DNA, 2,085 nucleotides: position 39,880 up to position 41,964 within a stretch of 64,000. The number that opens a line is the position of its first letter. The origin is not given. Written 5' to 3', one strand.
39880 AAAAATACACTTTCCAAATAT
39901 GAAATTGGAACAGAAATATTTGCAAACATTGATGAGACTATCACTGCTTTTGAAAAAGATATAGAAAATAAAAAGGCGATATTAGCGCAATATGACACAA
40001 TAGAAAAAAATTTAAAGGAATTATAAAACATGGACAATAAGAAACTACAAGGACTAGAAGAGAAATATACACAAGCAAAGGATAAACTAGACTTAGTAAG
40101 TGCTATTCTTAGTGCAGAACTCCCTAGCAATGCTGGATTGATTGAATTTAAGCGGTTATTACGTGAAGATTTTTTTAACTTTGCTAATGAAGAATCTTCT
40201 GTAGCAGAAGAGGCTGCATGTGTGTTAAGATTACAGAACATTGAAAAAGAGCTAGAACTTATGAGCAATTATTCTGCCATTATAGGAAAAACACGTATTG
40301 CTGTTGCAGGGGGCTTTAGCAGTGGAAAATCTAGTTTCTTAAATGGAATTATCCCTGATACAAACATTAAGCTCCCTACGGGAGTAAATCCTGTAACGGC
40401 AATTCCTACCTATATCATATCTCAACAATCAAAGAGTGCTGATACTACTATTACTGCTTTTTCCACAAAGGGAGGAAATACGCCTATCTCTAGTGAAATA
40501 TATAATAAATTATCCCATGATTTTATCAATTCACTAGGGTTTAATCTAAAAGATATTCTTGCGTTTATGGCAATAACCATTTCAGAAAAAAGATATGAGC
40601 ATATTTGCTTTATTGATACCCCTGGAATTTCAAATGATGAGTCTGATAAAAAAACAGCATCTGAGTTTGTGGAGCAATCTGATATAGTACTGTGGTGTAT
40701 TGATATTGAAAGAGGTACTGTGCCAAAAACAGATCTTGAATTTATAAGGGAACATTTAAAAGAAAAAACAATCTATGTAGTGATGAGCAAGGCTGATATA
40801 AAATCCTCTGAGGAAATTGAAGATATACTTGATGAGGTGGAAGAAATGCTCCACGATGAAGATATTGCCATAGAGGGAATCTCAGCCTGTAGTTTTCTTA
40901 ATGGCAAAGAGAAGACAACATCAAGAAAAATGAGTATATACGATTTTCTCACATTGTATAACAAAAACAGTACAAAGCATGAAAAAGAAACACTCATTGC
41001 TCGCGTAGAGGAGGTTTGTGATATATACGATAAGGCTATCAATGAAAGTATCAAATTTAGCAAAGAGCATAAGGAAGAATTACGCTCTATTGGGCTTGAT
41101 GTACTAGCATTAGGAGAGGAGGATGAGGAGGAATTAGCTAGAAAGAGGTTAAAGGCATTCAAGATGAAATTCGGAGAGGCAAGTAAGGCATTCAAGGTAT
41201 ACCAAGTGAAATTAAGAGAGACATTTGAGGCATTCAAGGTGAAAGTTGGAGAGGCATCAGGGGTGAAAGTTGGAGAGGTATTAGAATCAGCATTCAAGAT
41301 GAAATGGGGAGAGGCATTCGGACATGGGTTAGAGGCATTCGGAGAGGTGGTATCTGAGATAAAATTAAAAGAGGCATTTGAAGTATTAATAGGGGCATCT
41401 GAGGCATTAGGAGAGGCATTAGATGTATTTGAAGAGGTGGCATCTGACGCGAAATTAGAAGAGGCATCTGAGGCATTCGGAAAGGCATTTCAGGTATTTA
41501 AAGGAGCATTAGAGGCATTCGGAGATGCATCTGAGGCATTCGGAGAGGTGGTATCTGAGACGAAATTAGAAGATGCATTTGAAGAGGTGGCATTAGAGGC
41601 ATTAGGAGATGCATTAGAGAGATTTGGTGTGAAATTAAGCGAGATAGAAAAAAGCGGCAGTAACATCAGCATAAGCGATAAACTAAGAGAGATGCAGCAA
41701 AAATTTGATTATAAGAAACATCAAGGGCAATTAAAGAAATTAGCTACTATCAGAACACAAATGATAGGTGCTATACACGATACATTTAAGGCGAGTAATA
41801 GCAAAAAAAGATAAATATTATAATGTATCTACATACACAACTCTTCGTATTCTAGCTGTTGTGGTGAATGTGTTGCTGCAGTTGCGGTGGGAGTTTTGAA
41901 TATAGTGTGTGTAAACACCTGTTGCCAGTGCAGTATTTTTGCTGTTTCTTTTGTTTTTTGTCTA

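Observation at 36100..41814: Operon of three tandem dynamin-like GTPases (LeoABC/Eleos-like) adjacent to a toxin-antitoxin-like pair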

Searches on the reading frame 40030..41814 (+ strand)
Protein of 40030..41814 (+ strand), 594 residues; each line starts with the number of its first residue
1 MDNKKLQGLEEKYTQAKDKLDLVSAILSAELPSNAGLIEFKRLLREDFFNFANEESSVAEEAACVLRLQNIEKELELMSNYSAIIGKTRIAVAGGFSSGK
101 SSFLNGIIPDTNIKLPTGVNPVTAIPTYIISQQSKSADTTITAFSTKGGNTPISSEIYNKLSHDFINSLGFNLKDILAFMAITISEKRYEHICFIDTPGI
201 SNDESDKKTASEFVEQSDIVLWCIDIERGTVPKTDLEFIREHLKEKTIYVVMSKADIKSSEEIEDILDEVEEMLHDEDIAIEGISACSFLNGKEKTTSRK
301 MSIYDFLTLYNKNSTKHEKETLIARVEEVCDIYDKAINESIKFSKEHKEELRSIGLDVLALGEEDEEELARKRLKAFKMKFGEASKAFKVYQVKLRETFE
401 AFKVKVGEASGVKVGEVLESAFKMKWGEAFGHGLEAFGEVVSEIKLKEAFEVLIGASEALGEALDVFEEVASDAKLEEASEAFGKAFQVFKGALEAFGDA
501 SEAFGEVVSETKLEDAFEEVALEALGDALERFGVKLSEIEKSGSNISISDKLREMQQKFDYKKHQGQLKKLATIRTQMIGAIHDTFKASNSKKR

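Call 3: search_protein_families(library=pfam, proteins=[window:40030-41814:+], max_evalue=0.01)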
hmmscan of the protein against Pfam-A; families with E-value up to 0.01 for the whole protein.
window:40030-41814:+ (594 aa): 3 families
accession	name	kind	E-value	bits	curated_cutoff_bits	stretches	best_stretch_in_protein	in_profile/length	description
PF00350.29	Dynamin_N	-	5.3e-17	62.8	27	1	90-247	1-158/168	Dynamin family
PF01926.29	MMR_HSR1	-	2.3e-07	31.4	21.9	1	89-253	1-112/113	50S ribosome-binding GTPase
PF00009.33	GTP_EFTU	-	1.6e-06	28.3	26.5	1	90-298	6-151/188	Elongation factor Tu GTP binding domain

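Call 4: search_protein_families(library=padloc, proteins=[window:40030-41814:+], max_evalue=0.01)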
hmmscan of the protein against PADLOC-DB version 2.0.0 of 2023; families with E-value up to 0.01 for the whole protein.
window:40030-41814:+ (594 aa): 2 families
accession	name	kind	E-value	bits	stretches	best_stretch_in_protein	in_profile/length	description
PDLC03841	LeoBC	-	2.2e-08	31.7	1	190-251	122-183/601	-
PDLC03839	LeoA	-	1.3e-06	25.8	2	186-293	99-224/559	-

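Call 6: search_protein_families(library=ncbifam, proteins=[window:40030-41814:+], max_evalue=0.01)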
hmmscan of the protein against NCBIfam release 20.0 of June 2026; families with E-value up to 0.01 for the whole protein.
window:40030-41814:+ (594 aa): 7 families
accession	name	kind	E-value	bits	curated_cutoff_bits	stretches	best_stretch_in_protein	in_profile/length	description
NF000908.1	PRK00089.1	equivalog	3.1e-07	30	237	1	184-288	45-152/291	GTPase Era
TIGR03594.1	GTPase_EngA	equivalog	1.2e-05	24.5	306.7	1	190-275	223-317/432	ribosome biogenesis GTPase Der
TIGR00436.1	era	equivalog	2.4e-05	23.9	116.25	1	186-298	45-158/270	GTPase Era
TIGR00450.1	mnmE_trmE_thdF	equivalog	2.4e-05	23.6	252.6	1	195-265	262-336/446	tRNA uridine-5-carboxymethylaminomethyl(34) synthesis GTPase MnmE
TIGR00231.1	small_GTP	domain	0.00083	19.2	42.5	1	181-268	52-137/164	GTP-binding protein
NF009373.0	PRK12736.1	subfamily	0.00089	18.1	452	1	190-335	75-224/394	elongation factor Tu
TIGR03918.1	GTP_HydF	equivalog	0.0011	17.9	325.55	0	192-271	58-138/392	[FeFe] hydrogenase H-cluster maturation GTPase HydF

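Call 11: search_solved_structures(query=window:40030-41814:+, max_evalue=1)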
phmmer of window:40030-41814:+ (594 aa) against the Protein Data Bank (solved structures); distinct sequences matched with E-value up to 1: 9.
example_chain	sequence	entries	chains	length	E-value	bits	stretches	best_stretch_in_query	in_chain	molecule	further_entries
7c1o_A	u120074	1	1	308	0.003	19.7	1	191-291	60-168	GTPase Era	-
3r9w_A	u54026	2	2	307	0.0064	18.6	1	191-291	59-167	GTPase Era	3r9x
3iev_A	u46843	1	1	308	0.0065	18.6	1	191-291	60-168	GTP-binding protein era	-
2j68_A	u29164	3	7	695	0.021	16.9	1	81-135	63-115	BACTERIAL DYNAMIN-LIKE PROTEIN | DYNAMIN FAMILY PROTEIN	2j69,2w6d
7aoi_XL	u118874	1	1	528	0.024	16.7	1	190-271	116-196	GTP-binding protein, putative,mt-EngA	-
6yxx_EA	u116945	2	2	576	0.032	16.3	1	190-271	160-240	mt-EngA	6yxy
5dn8_A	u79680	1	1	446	0.069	15.2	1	192-258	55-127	GTPase Der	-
3j8g_X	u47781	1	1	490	0.15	14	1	190-257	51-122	GTPase Der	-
8ftu_B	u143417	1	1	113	0.48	12.4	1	523-567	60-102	Vesicle transport protein USE1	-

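Call 13: find_homologous_proteins(query=window:40030-41814:+)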
Query window:40030-41814:+ (594 aa): 298 proteins with E <= 0.001 among 8000 candidates; the best 120 are listed.
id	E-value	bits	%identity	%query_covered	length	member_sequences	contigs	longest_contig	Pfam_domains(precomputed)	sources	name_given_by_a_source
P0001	2.4e-194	665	91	57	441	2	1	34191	PF01926.30,PF00350.30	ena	-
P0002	3.6e-84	302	42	63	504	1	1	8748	PF00350.30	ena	-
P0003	4.5e-84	301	42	64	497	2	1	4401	PF00350.30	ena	-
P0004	8.7e-84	300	44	63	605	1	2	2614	PF00350.30,PF03144.32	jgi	jgi:GTP-binding protein EngB required for normal cell division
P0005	1.0e-83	300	44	63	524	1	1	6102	PF00350.30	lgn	-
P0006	2.2e-83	299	44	64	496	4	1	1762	PF01926.30,PF00350.30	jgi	-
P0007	5.3e-83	298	43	63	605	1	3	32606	PF00350.30,PF03144.32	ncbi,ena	-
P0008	5.4e-83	298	44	63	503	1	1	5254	PF00350.30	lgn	-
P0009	6.2e-83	298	43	63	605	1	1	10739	PF00350.30,PF03144.32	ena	-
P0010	7.8e-83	297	44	63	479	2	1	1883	PF00350.30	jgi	jgi:GTPase SAR1 family protein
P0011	9.7e-83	297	44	63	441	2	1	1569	PF00350.30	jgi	jgi:GTP-binding protein EngB required for normal cell division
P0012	2.4e-82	296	41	64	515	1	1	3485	PF00350.30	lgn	-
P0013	1.3e-81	293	43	64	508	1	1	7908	PF00350.30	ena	-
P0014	1.1e-80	290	42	66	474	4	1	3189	PF00350.30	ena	-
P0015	1.4e-80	290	46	58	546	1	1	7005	PF00350.30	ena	-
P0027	1.4e-78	283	42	63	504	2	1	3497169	PF00350.30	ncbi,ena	-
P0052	1.3e-73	267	44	58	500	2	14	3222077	PF01926.30,PF00350.30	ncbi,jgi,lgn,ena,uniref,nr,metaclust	ncbi:GTP-binding protein HSR1-related protein [Denitrovibrio acetiphilus DSM 12809]|jgi:GTP1/Obg fam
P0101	2.7e-62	229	36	66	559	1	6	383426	PF01926.30,PF00350.30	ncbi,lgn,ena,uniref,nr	ncbi:dynamin family protein [Haemophilus haemolyticus]|uniref:dynamin family protein n=1 Tax=Haemoph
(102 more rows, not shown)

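Call 14: find_encoding_contigs(protein=P0001, flank=10000, max_places=4)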
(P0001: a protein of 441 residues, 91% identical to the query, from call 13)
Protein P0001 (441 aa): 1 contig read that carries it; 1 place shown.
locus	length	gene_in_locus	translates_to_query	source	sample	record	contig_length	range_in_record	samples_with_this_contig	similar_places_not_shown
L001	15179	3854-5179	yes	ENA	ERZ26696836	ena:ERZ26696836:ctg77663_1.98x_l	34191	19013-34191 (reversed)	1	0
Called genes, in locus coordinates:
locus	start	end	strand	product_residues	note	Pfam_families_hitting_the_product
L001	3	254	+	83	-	?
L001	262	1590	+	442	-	-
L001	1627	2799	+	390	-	PF00350:Dynamin_N, PF01926:MMR_HSR1 (faint)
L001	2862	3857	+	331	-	-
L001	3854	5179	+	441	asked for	PF00350:Dynamin_N, PF01926:MMR_HSR1 (weak)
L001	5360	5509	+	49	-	-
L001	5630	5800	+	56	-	-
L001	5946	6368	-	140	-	-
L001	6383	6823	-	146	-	PF02561:FliS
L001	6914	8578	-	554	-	PF01487:DHquinase_I, PF08501:Shikimate_dh_N, PF01488:Shikimate_DH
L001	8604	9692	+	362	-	PF01336:tRNA_anti-codon, PF00152:tRNA-synt_2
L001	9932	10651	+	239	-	PF01761:DHQ_synthase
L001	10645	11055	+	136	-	PF24621:DHQS_C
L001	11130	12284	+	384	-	-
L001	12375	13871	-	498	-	PF13185:GAF_2 (weak), PF01590:GAF, PF00158:Sigma54_activat, PF14532:Sigma54_activ_2, PF25601:AAA_lid_14, PF02954:HTH_8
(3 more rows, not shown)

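Call 20: find_encoding_contigs(protein=P0052, flank=8000, max_places=2)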
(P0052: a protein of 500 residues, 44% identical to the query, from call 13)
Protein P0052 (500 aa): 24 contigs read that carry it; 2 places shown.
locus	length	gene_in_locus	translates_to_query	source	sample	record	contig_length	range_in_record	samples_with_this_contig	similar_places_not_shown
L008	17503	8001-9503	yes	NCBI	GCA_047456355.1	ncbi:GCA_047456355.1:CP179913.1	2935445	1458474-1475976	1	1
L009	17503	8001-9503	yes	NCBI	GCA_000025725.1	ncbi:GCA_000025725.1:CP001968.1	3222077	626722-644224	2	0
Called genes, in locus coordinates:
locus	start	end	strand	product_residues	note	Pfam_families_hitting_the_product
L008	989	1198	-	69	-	-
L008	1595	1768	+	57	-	-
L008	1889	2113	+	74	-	-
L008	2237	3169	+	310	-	PF13280:WYL (weak), PF25583:WCX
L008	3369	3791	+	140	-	PF06803:DUF1232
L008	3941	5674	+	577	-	PF00350:Dynamin_N, PF01926:MMR_HSR1 (faint)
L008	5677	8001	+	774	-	PF00350:Dynamin_N, PF01926:MMR_HSR1 (faint)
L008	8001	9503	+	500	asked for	PF01926:MMR_HSR1 (faint), PF00350:Dynamin_N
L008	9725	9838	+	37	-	PF06189:5-nucleotidase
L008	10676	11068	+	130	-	PF00239:Resolvase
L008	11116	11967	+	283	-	PF00872:Transposase_mut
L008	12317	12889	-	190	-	PF02698:DUF218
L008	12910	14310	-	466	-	PF13546:DDE_5, PF01609:DDE_Tnp_1, PF04693:DDE_Tnp_2 (weak)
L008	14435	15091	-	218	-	PF00551:Formyl_trans_N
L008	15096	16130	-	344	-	PF03102:NeuB, PF08666:SAF (weak)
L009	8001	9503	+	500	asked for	PF01926:MMR_HSR1 (faint), PF00350:Dynamin_N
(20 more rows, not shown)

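Call 21: find_encoding_contigs(protein=P0027, flank=8000, max_places=2)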
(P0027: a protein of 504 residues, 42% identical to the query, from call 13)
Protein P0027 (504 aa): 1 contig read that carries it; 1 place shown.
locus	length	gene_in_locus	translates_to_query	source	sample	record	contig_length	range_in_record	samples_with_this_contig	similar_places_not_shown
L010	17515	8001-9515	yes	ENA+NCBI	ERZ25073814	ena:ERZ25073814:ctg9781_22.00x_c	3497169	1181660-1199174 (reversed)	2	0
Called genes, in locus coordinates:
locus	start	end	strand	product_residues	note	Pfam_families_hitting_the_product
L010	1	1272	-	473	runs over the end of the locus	PF02169:LPP20 (faint), PF03781:FGE-sulfatase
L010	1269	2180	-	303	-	-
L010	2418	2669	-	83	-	-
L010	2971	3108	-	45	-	-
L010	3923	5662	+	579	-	PF00350:Dynamin_N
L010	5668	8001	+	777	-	PF00009:GTP_EFTU (faint), PF00350:Dynamin_N, PF01926:MMR_HSR1 (faint)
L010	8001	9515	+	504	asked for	PF00350:Dynamin_N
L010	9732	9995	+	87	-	-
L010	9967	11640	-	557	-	PF01609:DDE_Tnp_1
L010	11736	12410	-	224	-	PF03739:LptF_LptG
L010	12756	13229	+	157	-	PF13302:Acetyltransf_3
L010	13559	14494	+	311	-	PF03372:Exo_endo_phos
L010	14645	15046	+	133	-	-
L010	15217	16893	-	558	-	PF13625:Helicase_C_3, PF04851:ResIII, PF16203:ERCC3_RAD25_C, PF00271:Helicase_C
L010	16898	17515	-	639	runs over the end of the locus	PF13625:Helicase_C_3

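Call 22: find_encoding_contigs(protein=P0101, flank=8000, max_places=2)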
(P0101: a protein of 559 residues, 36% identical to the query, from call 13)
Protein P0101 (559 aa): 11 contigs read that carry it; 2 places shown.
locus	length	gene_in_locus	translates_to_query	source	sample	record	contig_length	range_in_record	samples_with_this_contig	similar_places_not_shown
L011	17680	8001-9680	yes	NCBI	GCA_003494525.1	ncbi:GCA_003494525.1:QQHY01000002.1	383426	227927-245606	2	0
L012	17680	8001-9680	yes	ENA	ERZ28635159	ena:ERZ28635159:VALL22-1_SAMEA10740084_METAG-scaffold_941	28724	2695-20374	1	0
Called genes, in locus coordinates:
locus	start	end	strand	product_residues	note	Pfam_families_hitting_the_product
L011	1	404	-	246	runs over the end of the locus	PF01578:Cytochrom_C_asm, PF27518:CcmC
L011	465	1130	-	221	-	PF03379:CcmB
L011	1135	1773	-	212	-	PF00005:ABC_tran, PF13304:AAA_21 (faint)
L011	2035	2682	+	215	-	PF00081:Sod_Fe_N, PF02777:Sod_Fe_C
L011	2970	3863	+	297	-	PF13280:WYL, PF25583:WCX (weak)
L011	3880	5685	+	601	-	PF00350:Dynamin_N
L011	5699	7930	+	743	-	PF00350:Dynamin_N, PF01926:MMR_HSR1 (faint)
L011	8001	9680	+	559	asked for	PF01926:MMR_HSR1 (faint), PF00350:Dynamin_N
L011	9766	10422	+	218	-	-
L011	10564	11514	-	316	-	PF00291:PALP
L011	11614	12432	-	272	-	PF07264:EI24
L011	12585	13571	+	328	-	PF04354:ZipA_C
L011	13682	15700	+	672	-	PF22745:Nlig-Ia, PF01653:DNA_ligase_aden, PF03120:OB_DNA_ligase, PF03119:DNA_ligase_ZBD, PF14520:HHH_5 (weak), PF12826:HHH_2, PF14520:HHH_5, PF00533:BRCT, +2 more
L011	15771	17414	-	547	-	PF00496:SBP_bac_5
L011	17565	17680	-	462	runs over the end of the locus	PF07690:MFS_1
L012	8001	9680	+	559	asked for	PF01926:MMR_HSR1 (faint), PF00350:Dynamin_N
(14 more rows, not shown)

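Call 34: find_related_loci(query=A1, collection=metagenome_contigs, flank=9000)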
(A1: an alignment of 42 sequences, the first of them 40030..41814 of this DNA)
Query A1 (594 aa) in metagenome_contigs; peptide patterns used: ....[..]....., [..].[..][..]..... (x = any residue, [..] = any of these).
600 stretches matched a pattern (row limit reached: there are more); 442 encode a relative of the query (tblastn E <= 1e-3); the best 80 are kept; 80 distinct loci.
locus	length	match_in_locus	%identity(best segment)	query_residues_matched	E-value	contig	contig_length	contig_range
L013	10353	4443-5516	45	6-362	3e-88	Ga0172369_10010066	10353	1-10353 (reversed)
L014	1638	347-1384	44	17-362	9e-90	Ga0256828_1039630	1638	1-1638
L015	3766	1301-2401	43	16-381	7e-85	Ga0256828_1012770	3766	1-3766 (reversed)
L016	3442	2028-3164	43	4-381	1e-84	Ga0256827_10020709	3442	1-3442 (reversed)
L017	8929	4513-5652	43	19-400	2e-83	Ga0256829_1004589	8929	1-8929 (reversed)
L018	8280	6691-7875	41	9-399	5e-82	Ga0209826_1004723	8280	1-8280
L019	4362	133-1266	39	5-381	9e-82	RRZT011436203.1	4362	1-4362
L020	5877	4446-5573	41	9-382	2e-80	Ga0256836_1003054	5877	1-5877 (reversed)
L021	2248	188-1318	42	6-381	3e-82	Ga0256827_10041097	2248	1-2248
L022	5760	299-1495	38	19-417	2e-79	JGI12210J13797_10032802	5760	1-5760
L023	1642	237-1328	40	1-361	4e-82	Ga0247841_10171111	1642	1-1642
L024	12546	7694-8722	42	6-345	3e-76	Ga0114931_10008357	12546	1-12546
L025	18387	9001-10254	36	8-417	3e-75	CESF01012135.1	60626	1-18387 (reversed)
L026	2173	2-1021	41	44-381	4e-78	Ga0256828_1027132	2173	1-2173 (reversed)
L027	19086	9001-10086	35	5-362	1e-72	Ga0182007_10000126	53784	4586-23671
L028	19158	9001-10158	40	22-400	3e-75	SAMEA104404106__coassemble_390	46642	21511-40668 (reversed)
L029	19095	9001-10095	35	5-365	2e-72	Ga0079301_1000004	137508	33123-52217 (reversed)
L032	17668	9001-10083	35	9-365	9e-71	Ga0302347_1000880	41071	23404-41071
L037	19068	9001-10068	36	3-362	1e-68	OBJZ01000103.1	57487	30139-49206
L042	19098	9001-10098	38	4-365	7e-68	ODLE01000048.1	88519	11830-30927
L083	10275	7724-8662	41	33-342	4e-63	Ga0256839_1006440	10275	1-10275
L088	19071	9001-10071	34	9-362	3e-62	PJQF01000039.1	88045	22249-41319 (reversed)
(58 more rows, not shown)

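Call 38: predict_structure(alignment_id=A1)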
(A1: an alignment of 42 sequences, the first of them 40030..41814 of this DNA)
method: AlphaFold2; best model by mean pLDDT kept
length: 594 residues; sequences in the alignment: 42
mean_pLDDT: 73.7   pTM: 0.60
mean pLDDT of the five models: 73.7, 71.1, 69.8, 69.0, 68.8
residues with pLDDT >= 90: 157; 70-90: 201; 50-70: 155; < 50: 81
segments of 3 or more residues with pLDDT < 50: 410-445, 506-511, 539-563, 589-594
pLDDT, mean of each block of 10 residues (from residue 1): 85 92 92 77 83 71 84 82 86 91 90 78 79 81 91 91 86 91 91 92 85 91 93 93 93 92 96 96 91 81 94 73 81 83 78 73 65 72 67 68 61 38 35 37 49 60 58 59 67 65 51 52 56 51 41 44 51 58 53 35
secondary structure, 60 per line:
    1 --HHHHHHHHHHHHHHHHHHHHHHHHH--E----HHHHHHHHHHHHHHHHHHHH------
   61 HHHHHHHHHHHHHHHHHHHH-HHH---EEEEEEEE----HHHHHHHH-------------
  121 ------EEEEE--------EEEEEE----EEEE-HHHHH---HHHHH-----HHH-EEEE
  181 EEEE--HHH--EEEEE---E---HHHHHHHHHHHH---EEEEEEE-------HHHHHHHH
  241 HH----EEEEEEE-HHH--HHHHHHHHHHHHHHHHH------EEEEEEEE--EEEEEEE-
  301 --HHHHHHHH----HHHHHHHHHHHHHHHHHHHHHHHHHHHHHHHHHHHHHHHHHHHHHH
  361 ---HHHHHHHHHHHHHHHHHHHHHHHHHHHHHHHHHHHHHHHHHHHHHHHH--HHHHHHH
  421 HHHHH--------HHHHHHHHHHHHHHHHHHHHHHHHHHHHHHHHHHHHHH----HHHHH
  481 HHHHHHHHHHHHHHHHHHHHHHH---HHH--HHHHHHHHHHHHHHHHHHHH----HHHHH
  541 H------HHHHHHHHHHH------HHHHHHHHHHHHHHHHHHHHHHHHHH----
elements in order: H3-27 H35-54 H61-80 E88-95 H100-107 E127-131 E140-145 E150-153 H155-159 H163-167 E177-184 E192-196 H204-215 E219-225 H233-242 E247-253 H260-276 E283-290 E293-299 H303-310 H315-360 H364-411 H414-425 H434-471 H476-503 H512-531 H536-541 H548-558 H565-590
